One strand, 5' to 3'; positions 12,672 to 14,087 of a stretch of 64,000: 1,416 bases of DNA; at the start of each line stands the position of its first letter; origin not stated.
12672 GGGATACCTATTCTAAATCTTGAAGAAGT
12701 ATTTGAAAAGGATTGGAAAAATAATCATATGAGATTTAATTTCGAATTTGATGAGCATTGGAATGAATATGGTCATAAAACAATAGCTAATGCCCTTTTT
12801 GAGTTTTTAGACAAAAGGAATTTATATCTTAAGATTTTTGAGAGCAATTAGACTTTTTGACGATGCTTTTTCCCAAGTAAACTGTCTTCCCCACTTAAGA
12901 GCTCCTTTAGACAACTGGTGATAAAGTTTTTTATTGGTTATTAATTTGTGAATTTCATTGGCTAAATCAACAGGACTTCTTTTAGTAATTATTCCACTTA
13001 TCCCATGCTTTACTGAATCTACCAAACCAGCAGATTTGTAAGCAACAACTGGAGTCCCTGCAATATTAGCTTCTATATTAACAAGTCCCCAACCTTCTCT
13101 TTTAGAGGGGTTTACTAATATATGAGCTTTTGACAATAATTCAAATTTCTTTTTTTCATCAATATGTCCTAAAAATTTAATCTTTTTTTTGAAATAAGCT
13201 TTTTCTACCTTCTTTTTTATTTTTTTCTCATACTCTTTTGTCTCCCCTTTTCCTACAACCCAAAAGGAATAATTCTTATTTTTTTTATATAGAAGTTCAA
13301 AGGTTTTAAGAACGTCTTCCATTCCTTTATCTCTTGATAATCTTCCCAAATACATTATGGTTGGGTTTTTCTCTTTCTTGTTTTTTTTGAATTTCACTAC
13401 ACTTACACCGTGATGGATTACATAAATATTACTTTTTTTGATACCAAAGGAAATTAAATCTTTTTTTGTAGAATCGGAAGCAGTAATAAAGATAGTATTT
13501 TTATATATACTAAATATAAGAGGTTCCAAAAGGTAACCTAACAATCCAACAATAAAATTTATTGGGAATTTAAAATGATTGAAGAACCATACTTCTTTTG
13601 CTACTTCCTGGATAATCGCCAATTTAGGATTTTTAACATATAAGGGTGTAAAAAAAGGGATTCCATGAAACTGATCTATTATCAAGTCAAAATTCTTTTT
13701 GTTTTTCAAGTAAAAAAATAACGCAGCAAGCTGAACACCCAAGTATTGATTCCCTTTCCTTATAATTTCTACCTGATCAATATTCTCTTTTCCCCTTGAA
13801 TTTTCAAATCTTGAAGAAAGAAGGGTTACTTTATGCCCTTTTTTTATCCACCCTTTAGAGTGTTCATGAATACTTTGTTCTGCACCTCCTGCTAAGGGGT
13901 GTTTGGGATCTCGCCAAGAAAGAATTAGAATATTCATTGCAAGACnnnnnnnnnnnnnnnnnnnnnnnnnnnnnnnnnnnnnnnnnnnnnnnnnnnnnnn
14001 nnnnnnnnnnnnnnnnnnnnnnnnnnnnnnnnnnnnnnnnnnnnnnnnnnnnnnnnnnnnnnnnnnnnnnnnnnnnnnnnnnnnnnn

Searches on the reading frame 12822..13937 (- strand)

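Call 9: search_protein_families(library=ncbifam, proteins=[window:12822-13937:-], max_evalue=0.00001)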
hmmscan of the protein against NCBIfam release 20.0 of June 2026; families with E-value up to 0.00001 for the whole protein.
window:12822-13937:- (371 aa): 30 families (the best 25 are shown)
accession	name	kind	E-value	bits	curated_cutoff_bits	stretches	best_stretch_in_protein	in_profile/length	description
NF041010.1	glycosy_Agl16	equivalog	1.3e-25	90.1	575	1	149-363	136-345/352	glycosylation protein Agl16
NF046085.1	XrtY_assoc_Gly1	equivalog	1.7e-24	86.4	400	1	146-345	160-359/387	XrtY-associated glycosyltransferase XYAG1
NF041876.1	EPS_EpsE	equivalog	2.7e-24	86.1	400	1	169-346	186-372/389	exopolysaccharide biosynthesis GT4 family glycosyltransferase EpsE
NF038295.1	EPS_HpsP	equivalog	3.2e-24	85.7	550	1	161-365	180-383/388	hormogonium polysaccharide biosynthesis glycosyltransferase HpsP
TIGR03449.1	mycothiol_MshA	equivalog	1.9e-22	79.7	462.5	1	148-362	166-396/406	D-inositol-3-phosphate glycosyltransferase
TIGR04157.1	glyco_rSAM_CFB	subfamily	2.8e-20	72.7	400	1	157-338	193-377/406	TIGR04157 family glycosyltransferase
TIGR03999.1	thiol_BshA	equivalog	1.4e-19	70.3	273.7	1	136-357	134-361/375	N-acetyl-alpha-D-glucosaminyl L-malate synthase BshA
TIGR02149.1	glgA_Coryne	subfamily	2.3e-19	69.8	302.4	1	150-363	148-384/391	glycogen synthase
TIGR04047.1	MSMEG_0565_glyc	hypoth_equivalog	3.7e-16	59.2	259.85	1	184-363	186-368/373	MSMEG_0565 family glycosyltransferase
NF012028.0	PRK15484.1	subfamily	5.1e-16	58.7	618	1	181-359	183-368/380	lipopolysaccharide N-acetylglucosaminyltransferase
NF007396.0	PRK09922.1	equivalog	2.7e-15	56.1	385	1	153-340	142-331/361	lipopolysaccharide 1,6-galactosyltransferase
NF047880.1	glyco_SdgA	exception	8.9e-15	54.2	800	1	145-360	269-481/488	serine-aspartate repeat adhesin O-glycosyltransferase SdgA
NF050056.1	ProtGlycPglH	equivalog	1.8e-14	53.6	600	1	174-367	162-351/354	GalNAc-alpha-(1->4)-GalNAc-alpha-(1->3)-diNAcBac-PP-undecaprenol alpha-1,4-N-acetyl-D-galactosaminyltransferase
TIGR02095.1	glgA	subfamily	8.7e-14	51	328.45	1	187-359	290-467/477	glycogen/starch synthase, ADP-glucose type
NF047684.1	TeichurnBiosyTuaC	equivalog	1.1e-13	50.9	550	1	188-343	216-362/391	teichuronic acid biosynthesis protein TuaC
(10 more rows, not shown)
